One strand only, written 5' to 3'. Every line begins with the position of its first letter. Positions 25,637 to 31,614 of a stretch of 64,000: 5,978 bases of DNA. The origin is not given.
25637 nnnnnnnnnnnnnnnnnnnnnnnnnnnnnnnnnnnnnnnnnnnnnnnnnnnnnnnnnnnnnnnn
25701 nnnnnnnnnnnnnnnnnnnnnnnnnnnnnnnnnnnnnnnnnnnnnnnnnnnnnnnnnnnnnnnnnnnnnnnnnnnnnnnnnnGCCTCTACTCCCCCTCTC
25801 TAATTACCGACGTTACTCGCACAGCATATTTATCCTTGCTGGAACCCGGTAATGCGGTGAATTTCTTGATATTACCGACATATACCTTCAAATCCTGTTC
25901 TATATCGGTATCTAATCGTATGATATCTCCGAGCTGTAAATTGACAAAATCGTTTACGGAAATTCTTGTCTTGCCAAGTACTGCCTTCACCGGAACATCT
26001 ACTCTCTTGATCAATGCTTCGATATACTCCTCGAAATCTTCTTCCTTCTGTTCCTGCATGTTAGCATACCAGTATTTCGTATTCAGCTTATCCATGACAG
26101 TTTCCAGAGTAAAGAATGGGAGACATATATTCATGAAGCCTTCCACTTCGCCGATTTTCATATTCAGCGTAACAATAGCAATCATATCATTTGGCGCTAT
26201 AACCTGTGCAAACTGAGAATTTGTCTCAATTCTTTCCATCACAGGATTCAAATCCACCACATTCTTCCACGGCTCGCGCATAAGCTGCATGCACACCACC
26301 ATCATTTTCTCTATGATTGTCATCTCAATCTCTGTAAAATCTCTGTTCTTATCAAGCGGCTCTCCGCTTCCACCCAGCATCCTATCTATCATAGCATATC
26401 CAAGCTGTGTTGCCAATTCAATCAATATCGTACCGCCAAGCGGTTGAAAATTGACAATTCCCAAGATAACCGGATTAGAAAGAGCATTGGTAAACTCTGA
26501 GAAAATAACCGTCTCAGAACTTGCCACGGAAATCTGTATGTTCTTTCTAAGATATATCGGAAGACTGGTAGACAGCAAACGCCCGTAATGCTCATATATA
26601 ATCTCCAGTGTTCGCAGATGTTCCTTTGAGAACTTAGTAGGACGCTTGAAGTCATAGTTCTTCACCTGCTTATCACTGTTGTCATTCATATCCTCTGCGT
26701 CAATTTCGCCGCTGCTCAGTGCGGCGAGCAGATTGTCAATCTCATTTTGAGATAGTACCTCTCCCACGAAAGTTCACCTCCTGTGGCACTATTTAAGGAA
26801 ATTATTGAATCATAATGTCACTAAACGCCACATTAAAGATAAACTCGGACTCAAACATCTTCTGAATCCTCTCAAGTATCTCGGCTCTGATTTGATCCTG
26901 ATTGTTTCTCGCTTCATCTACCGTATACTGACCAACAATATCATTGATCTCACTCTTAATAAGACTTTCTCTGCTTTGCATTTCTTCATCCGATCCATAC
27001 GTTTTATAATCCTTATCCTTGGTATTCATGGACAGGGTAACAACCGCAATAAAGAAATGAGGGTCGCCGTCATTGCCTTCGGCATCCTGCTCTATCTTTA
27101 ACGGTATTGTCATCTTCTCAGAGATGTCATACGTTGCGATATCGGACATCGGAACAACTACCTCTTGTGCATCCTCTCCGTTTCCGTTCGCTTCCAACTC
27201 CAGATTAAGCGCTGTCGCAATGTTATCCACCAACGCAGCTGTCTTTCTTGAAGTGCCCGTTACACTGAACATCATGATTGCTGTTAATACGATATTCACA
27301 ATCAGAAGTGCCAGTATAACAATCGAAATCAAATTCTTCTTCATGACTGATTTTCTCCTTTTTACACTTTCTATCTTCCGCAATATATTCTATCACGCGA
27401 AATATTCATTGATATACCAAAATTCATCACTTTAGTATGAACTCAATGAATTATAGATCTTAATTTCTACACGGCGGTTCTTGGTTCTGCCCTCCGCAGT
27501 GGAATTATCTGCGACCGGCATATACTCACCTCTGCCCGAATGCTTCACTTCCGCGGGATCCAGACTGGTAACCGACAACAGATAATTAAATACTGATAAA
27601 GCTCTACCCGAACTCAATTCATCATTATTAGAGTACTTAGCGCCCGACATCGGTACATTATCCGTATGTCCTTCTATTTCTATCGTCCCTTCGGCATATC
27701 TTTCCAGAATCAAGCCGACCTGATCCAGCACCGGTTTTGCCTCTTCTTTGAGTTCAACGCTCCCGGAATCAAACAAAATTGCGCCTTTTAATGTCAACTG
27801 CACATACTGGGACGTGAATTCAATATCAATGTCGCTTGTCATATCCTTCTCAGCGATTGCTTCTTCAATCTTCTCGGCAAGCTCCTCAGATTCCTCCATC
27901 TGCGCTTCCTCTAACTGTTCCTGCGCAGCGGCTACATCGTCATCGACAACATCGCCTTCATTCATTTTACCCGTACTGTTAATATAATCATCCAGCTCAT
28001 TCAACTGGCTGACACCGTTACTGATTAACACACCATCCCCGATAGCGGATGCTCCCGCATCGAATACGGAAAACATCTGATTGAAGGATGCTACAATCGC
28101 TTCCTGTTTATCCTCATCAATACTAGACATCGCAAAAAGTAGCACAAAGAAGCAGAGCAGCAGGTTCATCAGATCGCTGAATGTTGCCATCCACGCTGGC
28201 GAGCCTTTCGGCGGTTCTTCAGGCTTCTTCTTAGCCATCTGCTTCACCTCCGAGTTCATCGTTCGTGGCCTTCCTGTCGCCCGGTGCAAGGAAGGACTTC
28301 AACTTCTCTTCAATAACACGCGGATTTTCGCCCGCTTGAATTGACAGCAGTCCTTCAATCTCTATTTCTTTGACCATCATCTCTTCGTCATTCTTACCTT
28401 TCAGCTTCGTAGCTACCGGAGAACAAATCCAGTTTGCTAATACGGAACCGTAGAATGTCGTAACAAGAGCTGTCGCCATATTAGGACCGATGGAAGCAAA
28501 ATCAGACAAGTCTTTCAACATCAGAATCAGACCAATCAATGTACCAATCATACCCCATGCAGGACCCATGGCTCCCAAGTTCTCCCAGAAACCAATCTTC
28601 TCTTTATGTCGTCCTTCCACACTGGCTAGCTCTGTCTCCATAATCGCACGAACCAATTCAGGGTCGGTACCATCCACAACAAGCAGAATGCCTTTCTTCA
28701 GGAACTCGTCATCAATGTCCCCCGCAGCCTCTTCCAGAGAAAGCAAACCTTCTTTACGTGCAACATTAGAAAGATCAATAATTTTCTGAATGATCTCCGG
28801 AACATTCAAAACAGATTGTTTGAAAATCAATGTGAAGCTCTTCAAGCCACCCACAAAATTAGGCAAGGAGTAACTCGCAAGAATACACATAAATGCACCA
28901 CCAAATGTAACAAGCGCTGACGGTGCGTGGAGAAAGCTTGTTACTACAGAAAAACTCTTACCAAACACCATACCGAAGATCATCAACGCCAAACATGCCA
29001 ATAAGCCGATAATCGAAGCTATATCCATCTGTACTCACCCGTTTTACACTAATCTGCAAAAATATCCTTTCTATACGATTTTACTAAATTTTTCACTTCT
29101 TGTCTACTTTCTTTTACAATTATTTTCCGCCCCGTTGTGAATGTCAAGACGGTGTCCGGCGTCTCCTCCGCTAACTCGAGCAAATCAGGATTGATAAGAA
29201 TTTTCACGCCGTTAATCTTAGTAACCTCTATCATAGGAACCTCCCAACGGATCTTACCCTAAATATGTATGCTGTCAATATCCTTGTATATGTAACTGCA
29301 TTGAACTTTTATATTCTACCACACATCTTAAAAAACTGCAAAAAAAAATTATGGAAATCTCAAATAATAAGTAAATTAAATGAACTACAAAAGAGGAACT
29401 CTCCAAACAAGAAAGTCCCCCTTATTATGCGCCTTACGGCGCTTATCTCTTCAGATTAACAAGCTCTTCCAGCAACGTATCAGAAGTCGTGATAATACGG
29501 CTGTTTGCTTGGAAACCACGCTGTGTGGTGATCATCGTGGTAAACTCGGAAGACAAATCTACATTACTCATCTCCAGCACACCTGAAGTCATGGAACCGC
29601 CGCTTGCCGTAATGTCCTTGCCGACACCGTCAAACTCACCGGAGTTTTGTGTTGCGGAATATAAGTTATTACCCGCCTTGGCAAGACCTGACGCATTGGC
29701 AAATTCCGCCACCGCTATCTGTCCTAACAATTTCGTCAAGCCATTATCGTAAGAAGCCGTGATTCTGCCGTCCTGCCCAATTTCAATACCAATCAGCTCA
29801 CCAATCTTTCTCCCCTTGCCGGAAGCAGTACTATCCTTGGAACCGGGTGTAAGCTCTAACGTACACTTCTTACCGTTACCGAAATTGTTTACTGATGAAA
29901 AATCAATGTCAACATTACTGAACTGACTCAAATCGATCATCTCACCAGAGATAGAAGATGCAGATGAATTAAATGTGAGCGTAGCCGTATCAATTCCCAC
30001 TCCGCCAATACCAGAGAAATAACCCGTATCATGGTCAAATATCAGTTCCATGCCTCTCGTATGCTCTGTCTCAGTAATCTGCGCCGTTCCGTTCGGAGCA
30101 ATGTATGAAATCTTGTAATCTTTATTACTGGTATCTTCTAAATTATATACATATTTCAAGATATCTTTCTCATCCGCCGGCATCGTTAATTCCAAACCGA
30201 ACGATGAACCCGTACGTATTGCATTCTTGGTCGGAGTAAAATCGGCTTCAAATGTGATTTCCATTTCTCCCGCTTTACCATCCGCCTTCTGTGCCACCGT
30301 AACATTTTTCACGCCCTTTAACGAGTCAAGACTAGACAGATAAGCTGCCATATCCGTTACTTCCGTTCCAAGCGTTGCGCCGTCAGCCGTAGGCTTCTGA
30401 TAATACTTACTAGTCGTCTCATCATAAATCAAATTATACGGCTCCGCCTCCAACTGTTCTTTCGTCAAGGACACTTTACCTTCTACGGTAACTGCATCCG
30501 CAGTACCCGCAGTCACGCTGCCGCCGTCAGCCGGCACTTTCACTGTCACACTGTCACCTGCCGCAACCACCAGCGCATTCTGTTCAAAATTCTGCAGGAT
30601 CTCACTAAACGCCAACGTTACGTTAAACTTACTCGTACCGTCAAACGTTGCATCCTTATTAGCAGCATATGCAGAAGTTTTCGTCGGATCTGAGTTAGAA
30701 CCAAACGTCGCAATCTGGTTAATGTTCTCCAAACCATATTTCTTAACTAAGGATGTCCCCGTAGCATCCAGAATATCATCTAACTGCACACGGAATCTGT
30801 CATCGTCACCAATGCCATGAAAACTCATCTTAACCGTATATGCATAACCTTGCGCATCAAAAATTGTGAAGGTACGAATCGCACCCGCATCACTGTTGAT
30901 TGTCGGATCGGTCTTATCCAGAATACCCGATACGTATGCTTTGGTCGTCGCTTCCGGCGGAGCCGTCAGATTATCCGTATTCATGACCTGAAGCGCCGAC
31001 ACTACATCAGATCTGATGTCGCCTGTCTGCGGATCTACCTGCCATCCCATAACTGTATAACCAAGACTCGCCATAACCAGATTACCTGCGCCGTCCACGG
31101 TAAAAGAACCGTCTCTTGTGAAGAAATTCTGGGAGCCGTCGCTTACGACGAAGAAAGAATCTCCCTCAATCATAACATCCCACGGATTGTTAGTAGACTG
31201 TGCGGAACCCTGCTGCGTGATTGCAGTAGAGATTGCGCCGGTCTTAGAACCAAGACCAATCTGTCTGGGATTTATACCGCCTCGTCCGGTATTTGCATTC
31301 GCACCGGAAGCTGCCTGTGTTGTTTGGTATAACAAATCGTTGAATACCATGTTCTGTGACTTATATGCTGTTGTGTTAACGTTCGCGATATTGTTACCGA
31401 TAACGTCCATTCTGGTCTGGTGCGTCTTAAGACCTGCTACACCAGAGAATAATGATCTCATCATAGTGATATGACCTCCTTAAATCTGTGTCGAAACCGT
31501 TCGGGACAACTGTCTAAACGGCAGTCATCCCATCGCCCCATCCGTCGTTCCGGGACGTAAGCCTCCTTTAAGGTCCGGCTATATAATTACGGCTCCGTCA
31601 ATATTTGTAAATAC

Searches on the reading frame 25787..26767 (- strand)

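Call 82: search_protein_families(library=pfam, proteins=[window:25787-26767:-], max_evalue=0.00001)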
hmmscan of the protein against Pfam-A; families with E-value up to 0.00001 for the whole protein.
window:25787-26767:- (326 aa): 2 families
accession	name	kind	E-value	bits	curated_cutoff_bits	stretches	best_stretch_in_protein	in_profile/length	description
PF02154.20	FliM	-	1.3e-60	205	27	1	38-228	1-192/192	Flagellar motor switch protein FliM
PF01052.25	FliMN_C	-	4.6e-24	84.6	23.8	1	253-322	3-72/73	Type III flagellar switch regulator (C-ring) FliN C-term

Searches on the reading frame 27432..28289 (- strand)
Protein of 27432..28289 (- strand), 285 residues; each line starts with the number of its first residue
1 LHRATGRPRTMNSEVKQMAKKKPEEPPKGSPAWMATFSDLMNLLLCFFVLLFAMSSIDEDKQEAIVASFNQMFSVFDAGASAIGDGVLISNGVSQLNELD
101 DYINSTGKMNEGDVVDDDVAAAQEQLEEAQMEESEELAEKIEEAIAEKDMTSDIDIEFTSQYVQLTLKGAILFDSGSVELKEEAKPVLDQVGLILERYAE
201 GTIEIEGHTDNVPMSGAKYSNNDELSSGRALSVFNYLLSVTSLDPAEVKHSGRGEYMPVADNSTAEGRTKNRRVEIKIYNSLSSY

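Call 82: search_protein_families(library=pfam, proteins=[window:27432-28289:-], max_evalue=0.00001)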
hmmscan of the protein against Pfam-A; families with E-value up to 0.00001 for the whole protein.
window:27432-28289:- (285 aa): 2 families
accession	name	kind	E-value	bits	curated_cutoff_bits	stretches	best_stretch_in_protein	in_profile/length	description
PF13677.11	MotB_plug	-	3.5e-21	75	24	1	20-73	2-58/58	Membrane MotB of proton-channel complex MotA/MotB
PF00691.25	OmpA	-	8.6e-19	68.1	27.2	1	172-272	1-98/98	OmpA family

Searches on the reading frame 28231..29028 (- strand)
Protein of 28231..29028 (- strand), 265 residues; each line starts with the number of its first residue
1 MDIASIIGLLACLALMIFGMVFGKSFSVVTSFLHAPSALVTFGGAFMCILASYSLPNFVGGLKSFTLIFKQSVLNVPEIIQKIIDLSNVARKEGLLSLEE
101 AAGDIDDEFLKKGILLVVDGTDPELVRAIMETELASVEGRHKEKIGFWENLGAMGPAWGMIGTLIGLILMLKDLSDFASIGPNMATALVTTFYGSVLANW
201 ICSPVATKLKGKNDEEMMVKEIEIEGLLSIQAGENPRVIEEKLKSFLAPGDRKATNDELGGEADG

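Call 82: search_protein_families(library=pfam, proteins=[window:28231-29028:-], max_evalue=0.00001)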
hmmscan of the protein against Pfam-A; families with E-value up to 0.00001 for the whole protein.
window:28231-29028:- (265 aa): 1 family
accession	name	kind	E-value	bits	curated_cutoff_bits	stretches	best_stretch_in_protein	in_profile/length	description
PF01618.21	MotA_ExbB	-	3.3e-31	108.1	22.9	1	104-220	4-125/127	MotA/TolQ/ExbB proton channel family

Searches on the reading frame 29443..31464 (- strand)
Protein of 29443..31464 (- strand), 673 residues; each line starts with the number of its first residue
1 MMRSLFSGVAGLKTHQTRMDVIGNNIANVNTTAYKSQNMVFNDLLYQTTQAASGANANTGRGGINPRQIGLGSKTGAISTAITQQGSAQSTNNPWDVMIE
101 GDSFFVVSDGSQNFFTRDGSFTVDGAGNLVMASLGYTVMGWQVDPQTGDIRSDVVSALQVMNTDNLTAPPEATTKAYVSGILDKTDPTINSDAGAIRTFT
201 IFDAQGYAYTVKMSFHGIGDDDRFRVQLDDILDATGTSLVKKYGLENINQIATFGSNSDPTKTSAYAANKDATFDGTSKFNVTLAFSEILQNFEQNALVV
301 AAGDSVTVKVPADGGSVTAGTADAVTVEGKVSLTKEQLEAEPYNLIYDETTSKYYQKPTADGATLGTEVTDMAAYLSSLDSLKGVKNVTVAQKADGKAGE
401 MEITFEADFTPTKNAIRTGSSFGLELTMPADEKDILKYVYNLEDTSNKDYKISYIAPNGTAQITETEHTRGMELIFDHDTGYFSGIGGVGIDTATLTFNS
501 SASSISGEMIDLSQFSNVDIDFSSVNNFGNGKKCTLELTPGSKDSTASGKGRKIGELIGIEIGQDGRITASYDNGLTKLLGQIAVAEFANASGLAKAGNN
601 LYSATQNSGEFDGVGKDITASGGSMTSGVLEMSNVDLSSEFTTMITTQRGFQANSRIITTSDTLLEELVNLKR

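Call 82: search_protein_families(library=pfam, proteins=[window:29443-31464:-], max_evalue=0.00001)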
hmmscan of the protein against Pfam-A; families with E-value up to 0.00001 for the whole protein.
window:29443-31464:- (673 aa): 3 families
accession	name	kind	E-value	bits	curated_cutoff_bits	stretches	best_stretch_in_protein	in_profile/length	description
PF06429.18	Flg_bbr_C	-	9.5e-16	57.5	23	1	627-671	2-46/46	Flagellar basal body rod FlgEFG protein C-terminal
PF22692.1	LlgE_F_G_D1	-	5.6e-10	39.7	27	1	98-149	1-44/64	Flagellar hook protein FlgE/F/G D1 domain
PF00460.25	Flg_bb_rod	-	4.3e-08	33.4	20.7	1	8-35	4-31/31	Flagella basal body rod protein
